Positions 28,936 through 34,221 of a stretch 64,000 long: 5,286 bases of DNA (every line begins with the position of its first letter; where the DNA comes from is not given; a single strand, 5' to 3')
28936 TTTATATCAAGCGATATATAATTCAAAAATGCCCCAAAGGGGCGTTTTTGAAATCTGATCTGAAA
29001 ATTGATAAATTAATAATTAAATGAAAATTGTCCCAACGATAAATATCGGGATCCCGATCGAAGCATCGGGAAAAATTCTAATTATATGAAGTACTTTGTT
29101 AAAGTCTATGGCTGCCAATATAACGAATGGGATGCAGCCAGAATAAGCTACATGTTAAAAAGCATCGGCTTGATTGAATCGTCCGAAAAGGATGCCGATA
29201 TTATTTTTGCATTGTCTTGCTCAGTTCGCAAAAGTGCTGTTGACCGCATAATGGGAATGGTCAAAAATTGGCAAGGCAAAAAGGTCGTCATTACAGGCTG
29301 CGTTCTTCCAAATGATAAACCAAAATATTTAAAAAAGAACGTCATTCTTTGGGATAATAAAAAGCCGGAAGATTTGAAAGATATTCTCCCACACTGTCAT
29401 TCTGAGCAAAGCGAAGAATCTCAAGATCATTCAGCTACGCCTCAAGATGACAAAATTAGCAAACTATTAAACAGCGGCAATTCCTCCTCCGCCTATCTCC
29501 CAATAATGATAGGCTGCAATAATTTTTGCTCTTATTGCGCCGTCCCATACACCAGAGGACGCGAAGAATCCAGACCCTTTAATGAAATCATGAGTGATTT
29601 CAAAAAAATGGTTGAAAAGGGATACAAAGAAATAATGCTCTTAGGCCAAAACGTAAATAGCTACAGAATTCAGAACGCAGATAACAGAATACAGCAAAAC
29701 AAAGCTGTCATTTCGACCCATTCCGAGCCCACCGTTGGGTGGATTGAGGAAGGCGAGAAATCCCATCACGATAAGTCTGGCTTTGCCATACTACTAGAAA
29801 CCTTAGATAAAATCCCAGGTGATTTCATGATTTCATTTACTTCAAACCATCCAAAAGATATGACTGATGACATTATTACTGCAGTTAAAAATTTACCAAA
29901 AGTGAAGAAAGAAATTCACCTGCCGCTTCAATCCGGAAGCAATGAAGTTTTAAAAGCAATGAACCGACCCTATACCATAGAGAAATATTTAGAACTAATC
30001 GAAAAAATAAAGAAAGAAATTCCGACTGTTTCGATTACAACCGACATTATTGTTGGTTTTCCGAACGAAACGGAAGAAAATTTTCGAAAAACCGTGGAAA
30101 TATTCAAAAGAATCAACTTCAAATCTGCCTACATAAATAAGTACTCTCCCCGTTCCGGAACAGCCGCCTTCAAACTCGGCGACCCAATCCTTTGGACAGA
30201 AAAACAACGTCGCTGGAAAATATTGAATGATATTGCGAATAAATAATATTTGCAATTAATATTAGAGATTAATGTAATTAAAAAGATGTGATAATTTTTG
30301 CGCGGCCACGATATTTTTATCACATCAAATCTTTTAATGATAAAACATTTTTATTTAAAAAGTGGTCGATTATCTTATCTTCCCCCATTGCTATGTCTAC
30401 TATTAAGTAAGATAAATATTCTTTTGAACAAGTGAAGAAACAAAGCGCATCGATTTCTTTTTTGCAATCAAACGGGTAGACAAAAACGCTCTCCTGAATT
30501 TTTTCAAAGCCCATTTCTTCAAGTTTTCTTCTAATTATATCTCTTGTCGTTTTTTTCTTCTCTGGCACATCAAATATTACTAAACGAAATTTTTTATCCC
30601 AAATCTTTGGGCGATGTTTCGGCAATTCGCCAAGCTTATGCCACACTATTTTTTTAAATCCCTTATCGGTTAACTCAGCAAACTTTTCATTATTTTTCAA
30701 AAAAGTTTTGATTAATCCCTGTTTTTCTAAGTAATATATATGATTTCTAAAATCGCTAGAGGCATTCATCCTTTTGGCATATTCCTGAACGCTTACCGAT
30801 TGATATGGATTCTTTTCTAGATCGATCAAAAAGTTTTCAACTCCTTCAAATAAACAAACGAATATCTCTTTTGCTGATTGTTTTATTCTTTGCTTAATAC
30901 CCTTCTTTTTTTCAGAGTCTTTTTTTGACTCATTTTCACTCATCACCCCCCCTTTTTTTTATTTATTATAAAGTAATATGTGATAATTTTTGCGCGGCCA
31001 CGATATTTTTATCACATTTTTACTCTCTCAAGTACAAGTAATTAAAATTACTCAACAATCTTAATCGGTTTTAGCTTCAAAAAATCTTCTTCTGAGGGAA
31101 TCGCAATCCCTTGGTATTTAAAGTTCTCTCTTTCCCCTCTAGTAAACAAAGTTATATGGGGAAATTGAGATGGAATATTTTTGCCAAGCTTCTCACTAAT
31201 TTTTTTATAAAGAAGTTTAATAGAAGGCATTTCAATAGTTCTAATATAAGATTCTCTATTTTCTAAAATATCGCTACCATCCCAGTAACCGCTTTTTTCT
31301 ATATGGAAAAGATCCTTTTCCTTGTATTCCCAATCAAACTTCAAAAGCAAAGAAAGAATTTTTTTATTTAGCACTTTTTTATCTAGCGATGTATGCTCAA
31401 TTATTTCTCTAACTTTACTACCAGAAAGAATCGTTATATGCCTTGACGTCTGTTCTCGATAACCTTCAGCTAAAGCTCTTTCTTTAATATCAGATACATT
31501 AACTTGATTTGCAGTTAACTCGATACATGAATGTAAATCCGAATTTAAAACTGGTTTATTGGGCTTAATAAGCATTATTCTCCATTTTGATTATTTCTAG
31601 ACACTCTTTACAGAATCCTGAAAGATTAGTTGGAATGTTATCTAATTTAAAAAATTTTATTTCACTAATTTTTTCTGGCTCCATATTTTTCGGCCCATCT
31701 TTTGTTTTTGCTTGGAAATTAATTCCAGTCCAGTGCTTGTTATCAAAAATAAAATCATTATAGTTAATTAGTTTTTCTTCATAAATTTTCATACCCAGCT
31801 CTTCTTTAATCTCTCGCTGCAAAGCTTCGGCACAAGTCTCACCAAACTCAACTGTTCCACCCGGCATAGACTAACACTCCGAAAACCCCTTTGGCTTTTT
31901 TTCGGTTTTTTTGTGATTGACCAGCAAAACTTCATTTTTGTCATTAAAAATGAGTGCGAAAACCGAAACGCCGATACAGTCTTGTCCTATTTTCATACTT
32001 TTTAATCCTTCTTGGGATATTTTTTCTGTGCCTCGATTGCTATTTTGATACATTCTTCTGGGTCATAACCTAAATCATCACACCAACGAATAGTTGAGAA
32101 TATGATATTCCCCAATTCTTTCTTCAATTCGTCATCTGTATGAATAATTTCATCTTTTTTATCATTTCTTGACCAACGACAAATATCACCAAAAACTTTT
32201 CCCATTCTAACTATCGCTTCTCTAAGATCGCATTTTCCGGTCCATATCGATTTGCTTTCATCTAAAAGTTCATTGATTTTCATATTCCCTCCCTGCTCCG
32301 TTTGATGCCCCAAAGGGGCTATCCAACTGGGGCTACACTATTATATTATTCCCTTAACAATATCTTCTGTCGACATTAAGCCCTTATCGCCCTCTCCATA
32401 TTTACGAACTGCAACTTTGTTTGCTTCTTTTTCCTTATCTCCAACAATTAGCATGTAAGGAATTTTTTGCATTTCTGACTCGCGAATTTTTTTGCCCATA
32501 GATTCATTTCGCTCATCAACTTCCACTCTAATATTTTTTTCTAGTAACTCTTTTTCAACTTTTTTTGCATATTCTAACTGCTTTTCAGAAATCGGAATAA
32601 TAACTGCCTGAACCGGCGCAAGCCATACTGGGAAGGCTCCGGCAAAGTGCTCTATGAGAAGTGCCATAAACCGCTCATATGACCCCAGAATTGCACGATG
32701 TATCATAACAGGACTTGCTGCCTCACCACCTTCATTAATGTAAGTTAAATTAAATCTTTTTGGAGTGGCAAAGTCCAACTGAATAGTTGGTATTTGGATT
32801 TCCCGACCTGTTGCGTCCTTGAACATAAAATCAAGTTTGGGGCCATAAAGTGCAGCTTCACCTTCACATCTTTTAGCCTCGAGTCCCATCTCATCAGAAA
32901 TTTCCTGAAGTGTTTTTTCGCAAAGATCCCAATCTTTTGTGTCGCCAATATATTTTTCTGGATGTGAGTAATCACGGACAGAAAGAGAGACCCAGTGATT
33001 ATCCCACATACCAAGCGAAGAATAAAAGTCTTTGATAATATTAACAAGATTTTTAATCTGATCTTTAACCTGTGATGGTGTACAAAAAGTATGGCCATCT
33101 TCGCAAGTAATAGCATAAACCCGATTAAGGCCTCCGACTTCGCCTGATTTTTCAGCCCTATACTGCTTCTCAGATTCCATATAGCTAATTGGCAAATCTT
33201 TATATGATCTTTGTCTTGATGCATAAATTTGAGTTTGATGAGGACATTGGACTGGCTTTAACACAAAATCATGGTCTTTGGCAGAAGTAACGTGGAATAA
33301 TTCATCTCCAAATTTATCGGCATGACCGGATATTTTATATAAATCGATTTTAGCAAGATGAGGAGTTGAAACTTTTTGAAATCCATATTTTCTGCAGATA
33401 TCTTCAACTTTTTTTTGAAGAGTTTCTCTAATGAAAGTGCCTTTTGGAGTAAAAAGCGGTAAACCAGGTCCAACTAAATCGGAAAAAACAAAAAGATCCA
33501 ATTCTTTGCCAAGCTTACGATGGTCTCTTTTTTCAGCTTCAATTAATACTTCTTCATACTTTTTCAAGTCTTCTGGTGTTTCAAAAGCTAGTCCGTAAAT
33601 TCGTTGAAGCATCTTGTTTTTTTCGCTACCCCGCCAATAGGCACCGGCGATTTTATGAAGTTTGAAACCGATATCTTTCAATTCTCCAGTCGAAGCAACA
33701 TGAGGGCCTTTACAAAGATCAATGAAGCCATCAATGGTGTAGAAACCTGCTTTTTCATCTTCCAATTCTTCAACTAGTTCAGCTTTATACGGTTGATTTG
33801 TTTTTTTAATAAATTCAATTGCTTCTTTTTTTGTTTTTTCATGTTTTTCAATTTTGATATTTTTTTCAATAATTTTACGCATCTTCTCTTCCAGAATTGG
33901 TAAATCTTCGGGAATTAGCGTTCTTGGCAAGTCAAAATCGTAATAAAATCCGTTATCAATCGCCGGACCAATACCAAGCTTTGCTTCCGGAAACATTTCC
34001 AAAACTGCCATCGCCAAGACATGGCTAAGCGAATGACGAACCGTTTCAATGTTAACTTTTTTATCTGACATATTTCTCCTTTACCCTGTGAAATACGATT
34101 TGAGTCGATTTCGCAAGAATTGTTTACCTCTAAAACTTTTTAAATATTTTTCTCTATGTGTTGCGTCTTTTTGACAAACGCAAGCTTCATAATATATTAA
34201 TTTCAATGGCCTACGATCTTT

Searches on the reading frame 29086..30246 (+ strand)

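Call 47: search_protein_families(library=pfam, proteins=[window:29086-30246:+], max_evalue=0.001)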
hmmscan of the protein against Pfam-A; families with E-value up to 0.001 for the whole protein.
window:29086-30246:+ (386 aa): 2 families
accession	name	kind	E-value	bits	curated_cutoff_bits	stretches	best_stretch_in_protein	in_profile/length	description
PF04055.27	Radical_SAM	-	2e-28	100.1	29.5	1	139-338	2-164/166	Radical SAM superfamily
PF00919.26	UPF0004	-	5.2e-14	52.5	27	1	2-84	1-89/98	Uncharacterized protein family UPF0004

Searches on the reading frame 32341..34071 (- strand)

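Call 47: search_protein_families(library=pfam, proteins=[window:32341-34071:-], max_evalue=0.001)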
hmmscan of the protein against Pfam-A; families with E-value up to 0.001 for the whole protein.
window:32341-34071:- (576 aa): 3 families
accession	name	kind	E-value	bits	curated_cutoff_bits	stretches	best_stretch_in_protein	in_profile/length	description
PF00587.30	tRNA-synt_2b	-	1.6e-36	126.5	29.3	1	259-476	1-179/179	tRNA synthetase class II core domain (G, H, P, S and T)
PF03129.25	HGTP_anticodon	-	1.3e-25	89.8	21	1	488-575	1-91/94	Anticodon binding domain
PF07973.19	tRNA_SAD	-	4.6e-12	46.2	24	1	110-159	3-44/44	Threonyl and Alanyl tRNA synthetase second additional domain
